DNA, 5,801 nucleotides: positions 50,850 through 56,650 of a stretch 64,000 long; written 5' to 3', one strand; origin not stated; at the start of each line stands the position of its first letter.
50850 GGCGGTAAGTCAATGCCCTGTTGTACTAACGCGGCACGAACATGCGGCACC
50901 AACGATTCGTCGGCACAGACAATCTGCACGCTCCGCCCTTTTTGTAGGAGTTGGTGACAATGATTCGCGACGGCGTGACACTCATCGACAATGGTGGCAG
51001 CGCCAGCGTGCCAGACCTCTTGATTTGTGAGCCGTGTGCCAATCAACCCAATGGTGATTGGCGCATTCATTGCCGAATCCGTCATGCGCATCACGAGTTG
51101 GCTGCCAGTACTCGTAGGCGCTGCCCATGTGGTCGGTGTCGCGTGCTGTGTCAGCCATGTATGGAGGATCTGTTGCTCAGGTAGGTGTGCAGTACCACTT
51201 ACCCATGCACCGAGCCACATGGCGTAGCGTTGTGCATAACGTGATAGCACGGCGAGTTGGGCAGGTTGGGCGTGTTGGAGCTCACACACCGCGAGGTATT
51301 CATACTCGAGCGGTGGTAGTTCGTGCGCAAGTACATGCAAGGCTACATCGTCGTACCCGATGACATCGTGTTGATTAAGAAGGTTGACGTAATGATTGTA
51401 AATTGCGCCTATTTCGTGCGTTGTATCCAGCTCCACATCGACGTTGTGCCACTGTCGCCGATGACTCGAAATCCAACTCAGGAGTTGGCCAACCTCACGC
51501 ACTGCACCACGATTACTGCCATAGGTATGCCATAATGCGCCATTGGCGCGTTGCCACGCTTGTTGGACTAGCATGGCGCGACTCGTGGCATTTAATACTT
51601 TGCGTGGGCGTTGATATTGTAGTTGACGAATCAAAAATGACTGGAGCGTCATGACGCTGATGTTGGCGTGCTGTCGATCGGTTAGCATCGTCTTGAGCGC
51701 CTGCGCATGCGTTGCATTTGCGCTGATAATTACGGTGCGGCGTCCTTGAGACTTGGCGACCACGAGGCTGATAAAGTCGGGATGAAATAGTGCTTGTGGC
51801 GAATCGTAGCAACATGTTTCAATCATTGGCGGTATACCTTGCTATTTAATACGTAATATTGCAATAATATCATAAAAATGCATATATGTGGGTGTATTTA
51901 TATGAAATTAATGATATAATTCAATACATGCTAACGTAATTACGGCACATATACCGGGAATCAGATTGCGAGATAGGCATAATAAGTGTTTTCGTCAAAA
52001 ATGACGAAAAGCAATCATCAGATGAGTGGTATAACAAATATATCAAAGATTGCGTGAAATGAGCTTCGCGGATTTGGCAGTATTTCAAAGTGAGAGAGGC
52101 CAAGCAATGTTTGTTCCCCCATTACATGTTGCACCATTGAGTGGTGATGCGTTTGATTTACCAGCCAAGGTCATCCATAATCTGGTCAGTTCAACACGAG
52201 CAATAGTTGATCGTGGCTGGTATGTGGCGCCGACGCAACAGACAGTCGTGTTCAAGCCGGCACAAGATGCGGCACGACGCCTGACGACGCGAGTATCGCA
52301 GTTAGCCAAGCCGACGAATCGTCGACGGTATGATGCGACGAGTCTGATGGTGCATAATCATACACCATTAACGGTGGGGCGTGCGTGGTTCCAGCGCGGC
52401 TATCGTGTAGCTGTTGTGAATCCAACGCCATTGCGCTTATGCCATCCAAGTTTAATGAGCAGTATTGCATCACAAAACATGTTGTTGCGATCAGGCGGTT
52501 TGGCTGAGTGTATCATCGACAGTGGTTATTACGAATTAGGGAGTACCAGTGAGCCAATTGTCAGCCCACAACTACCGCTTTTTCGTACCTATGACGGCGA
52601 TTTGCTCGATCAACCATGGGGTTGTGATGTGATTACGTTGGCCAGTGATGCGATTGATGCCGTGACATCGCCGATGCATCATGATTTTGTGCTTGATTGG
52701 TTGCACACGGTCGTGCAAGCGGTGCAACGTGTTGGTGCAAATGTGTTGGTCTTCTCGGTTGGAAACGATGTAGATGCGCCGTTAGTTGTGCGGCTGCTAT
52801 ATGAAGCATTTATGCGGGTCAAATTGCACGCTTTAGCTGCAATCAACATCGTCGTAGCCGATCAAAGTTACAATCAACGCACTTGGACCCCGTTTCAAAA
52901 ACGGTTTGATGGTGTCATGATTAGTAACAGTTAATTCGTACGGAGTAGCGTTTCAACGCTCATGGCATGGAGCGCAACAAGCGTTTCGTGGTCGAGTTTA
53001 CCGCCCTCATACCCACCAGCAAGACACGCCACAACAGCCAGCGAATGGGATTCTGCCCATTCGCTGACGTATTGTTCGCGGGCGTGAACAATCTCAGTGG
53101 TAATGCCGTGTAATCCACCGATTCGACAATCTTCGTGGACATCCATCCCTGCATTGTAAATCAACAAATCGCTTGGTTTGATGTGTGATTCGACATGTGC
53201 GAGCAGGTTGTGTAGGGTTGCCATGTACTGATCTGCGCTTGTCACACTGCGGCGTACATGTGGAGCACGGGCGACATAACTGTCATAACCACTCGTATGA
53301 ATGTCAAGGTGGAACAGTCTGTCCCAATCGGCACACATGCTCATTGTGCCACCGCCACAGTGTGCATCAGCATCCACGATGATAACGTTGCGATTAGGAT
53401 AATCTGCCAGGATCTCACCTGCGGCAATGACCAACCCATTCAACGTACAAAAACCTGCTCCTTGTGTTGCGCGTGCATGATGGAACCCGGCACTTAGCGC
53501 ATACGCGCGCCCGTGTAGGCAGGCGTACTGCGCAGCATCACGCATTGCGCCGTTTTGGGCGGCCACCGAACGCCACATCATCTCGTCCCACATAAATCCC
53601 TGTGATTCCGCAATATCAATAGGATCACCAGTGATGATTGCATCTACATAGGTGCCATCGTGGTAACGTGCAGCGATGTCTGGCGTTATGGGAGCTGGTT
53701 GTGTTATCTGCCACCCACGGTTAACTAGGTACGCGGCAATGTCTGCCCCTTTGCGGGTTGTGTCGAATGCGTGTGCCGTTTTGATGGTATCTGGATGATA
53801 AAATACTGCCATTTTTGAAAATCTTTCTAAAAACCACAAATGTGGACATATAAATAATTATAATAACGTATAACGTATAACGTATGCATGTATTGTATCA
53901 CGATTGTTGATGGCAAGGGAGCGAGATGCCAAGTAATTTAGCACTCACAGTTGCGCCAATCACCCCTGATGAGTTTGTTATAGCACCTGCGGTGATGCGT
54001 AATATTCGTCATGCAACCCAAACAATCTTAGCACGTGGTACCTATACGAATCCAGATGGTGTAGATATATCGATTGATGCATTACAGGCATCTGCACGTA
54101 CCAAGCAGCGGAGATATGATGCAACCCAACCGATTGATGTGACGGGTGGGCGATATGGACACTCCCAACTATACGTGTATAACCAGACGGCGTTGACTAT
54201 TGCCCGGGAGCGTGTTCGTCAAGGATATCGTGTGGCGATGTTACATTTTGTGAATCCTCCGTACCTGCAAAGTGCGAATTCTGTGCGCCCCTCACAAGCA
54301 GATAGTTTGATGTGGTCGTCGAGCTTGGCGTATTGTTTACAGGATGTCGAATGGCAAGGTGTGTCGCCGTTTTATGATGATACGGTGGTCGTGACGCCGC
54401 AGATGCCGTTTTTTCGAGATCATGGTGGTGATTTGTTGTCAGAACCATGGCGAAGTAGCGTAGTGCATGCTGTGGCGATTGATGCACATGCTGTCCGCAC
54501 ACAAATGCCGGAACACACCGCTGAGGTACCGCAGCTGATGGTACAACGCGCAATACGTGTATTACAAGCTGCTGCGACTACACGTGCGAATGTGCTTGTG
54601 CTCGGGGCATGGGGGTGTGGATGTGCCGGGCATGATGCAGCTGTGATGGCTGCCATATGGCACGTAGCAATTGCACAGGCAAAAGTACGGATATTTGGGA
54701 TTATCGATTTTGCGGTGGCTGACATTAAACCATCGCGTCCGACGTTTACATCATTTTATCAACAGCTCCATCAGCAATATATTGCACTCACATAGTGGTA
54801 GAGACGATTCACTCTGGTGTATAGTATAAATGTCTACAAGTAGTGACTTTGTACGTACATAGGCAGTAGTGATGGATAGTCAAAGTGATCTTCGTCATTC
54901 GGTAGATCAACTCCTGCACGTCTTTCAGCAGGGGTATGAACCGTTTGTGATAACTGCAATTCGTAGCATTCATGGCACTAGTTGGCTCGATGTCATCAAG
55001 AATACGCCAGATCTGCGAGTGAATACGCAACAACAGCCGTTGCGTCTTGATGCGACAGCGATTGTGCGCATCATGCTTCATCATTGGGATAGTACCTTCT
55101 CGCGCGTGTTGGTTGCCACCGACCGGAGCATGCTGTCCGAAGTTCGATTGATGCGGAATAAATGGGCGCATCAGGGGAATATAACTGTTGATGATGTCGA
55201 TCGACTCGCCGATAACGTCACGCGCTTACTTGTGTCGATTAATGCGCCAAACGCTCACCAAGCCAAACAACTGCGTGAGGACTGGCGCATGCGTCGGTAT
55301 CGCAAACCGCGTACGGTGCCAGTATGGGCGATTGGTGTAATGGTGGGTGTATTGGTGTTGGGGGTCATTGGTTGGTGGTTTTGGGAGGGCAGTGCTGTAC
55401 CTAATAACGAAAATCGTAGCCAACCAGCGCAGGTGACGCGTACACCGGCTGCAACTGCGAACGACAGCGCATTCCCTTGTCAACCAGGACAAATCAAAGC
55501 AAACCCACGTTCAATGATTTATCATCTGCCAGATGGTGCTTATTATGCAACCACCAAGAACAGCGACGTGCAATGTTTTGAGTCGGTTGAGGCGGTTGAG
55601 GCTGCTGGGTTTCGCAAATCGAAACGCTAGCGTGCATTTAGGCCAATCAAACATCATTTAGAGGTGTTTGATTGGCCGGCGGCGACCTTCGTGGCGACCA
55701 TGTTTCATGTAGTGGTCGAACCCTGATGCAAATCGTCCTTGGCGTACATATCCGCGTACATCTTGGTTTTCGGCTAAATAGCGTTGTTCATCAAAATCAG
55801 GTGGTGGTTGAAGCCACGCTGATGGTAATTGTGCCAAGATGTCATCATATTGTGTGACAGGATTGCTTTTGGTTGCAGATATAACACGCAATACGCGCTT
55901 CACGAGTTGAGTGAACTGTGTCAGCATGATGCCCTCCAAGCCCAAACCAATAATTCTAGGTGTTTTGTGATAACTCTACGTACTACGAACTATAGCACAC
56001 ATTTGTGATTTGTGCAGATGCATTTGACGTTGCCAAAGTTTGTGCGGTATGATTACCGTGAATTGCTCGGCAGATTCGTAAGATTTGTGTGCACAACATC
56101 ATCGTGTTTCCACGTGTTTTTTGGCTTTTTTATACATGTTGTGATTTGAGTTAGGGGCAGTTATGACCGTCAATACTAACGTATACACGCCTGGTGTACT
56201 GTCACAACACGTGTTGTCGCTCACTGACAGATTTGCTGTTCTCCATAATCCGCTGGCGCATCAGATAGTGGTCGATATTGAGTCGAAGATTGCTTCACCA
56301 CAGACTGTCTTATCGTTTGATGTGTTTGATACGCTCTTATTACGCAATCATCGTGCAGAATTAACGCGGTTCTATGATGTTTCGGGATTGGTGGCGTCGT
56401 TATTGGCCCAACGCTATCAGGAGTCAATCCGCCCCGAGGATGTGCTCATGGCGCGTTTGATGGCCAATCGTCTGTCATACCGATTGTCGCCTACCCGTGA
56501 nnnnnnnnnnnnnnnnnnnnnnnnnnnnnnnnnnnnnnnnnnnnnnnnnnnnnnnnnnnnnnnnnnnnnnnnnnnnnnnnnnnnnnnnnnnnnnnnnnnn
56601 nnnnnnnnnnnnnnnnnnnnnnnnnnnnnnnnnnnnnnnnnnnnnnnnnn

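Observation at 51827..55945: Candidate undescribed module: HDAC-fold amidohydrolase between two degenerate PARG-like macrodomain paralogues, plus a membrane-anchored Swt1-HEPN protein, next to AddAB/UvrD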

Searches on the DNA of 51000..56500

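Call 81: search_rna_families(source=window, start=51000, end=56500, threshold=evalue, max_evalue=1)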
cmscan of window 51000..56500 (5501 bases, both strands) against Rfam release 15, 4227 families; matches with E-value up to 1: 0.
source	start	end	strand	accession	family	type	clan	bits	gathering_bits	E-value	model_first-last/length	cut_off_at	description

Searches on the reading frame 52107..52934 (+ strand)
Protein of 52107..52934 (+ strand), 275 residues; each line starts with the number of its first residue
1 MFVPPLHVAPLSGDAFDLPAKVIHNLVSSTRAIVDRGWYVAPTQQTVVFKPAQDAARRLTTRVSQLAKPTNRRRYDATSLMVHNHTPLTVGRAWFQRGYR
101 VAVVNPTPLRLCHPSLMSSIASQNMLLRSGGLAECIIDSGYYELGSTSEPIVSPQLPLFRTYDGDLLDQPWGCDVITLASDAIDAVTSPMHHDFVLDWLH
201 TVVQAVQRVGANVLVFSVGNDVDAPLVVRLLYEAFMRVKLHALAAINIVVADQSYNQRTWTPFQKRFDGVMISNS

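Call 3: search_protein_families(library=pfam, proteins=[window:52107-52934:+], max_evalue=0.1)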
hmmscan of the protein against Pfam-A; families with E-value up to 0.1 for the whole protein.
window:52107-52934:+ (275 aa): 1 family
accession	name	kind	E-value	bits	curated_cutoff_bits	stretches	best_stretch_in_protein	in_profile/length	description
PF10021.15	PARG_cat_microb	-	0.044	14.6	23.5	0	29-105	3-81/146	Microbial-type PARG, catalytic domain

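Call 4: search_protein_families(library=ncbifam, proteins=[window:52107-52934:+], max_evalue=0.1)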
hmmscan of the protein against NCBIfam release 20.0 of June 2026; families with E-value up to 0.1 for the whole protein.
window:52107-52934:+ (275 aa): 1 family
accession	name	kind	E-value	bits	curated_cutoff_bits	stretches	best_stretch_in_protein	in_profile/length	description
TIGR02452.1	TIGR02452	hypoth_equivalog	1.5e-09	37.8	50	1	26-181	2-170/266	TIGR02452 family protein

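Call 5: search_protein_families(library=padloc, proteins=[window:52107-52934:+], max_evalue=0.1)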
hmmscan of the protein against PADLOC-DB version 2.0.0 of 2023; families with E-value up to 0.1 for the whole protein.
window:52107-52934:+ (275 aa): 0 families

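Call 70: predict_structure(alignment_id=A5)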
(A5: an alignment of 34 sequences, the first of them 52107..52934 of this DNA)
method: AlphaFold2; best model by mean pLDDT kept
length: 275 residues; sequences in the alignment: 34
mean_pLDDT: 90.3   pTM: 0.89
mean pLDDT of the five models: 90.3, 89.8, 89.4, 89.0, 87.7
residues with pLDDT >= 90: 196; 70-90: 64; 50-70: 15; < 50: 0
segments of 3 or more residues with pLDDT < 50: none
pLDDT, mean of each block of 10 residues (from residue 1): 90 83 93 98 98 98 81 89 96 97 90 80 85 94 84 97 96 91 60 86 93 93 91 93 96 93 97 92
secondary structure, 60 per line:
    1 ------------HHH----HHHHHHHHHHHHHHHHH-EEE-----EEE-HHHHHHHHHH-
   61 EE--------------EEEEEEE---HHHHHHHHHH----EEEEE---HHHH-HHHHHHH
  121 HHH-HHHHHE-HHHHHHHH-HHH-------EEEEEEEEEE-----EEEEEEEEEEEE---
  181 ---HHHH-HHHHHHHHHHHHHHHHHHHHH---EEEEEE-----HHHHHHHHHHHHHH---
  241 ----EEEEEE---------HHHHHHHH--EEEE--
elements in order: H20-36 E38-40 E46-48 H50-59 E77-83 H87-96 E101-105 H109-112 H114-123 H125-129 H132-139 E151-160 E166-177 H184-187 H189-209 E213-218 H224-237 E245-250 H260-267 E270-273

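Call 72: fold_search(model_id=the predicted structure, library=pdb)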
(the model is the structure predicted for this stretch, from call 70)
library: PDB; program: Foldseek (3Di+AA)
matches with E <= 10: 1237; with E <= 0.001: 67
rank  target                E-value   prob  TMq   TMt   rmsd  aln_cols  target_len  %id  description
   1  3sih                  9.3e-16  1.00  0.73  0.74   4.2       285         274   20  The X-ray crystal structure of poly(ADP-ribose) glycohydrolase (PARG) from Thermomonospora curvata (released 2011-08-24)
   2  3sij                  9.7e-15  1.00  0.74  0.76   3.3       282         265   20  The X-ray crystal structure of poly(ADP-ribose) glycohydrolase E115A mutant from Thermomonospora curvata (released 2011-08-24)
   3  3sig                  1.0e-14  1.00  0.75  0.77   3.3       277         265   20  The X-ray crystal structure of poly(ADP-ribose) glycohydrolase (PARG) bound to ADP-ribose from Thermomonospora curvata (released 2011-08-24)
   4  5zdb_A                1.6e-11  1.00  0.64  0.69   4.0       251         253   20  Crystal structure of poly(ADP-ribose) glycohydrolase (PARG) from Deinococcus radiodurans in complex with ADP-ribose (P (released 2019-02-27)
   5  5zdc_F                2.2e-11  1.00  0.58  0.63   9.8       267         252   19  Crystal structure of poly(ADP-ribose) glycohydrolase (PARG) from Deinococcus radiodurans in complex with ADP-ribose (P (released 2019-02-27)
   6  5zda                  4.9e-11  1.00  0.57  0.64   5.9       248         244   22  Crystal structure of poly(ADP-ribose) glycohydrolase (PARG) from Deinococcus radiodurans in apo form (released 2019-02-27)
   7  5zdc_L                5.9e-11  1.00  0.65  0.72   3.8       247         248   19  Crystal structure of poly(ADP-ribose) glycohydrolase (PARG) from Deinococcus radiodurans in complex with ADP-ribose (P (released 2019-02-27)
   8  5zde                  7.5e-11  1.00  0.60  0.66   4.8       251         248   20  Crystal structure of poly(ADP-ribose) glycohydrolase (PARG) from Deinococcus radiodurans in complex with ADP-ribose (P32 (released 2019-02-27)
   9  5zdb_B                7.9e-11  1.00  0.63  0.68   4.3       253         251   19  Crystal structure of poly(ADP-ribose) glycohydrolase (PARG) from Deinococcus radiodurans in complex with ADP-ribose (P (released 2019-02-27)
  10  5zdf                  1.2e-10  1.00  0.62  0.68   4.6       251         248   18  Crystal structure of poly(ADP-ribose) glycohydrolase (PARG) T267K mutant from Deinococcus radiodurans in complex with AD (released 2019-02-27)
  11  5zdc_H                1.4e-10  1.00  0.63  0.68   4.3       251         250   20  Crystal structure of poly(ADP-ribose) glycohydrolase (PARG) from Deinococcus radiodurans in complex with ADP-ribose (P (released 2019-02-27)
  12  5zdg                  1.7e-10  1.00  0.62  0.68   4.5       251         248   18  Crystal structure of poly(ADP-ribose) glycohydrolase (PARG) T267R mutant from Deinococcus radiodurans in complex with AD (released 2019-02-27)
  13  5zdc_D                3.4e-10  1.00  0.63  0.69   4.1       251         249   20  Crystal structure of poly(ADP-ribose) glycohydrolase (PARG) from Deinococcus radiodurans in complex with ADP-ribose (P (released 2019-02-27)
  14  7ny6                  1.6e-05  1.00  0.40  0.54   9.5       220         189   12  Crystal structure of the Capsaspora owczarzaki macroH2A macrodomain (released 2021-11-24)
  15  6fy5_A                2.0e-05  1.00  0.42  0.55   8.5       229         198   10  Crystal structure of the macro domain of human macroh2a2 (released 2018-04-04)
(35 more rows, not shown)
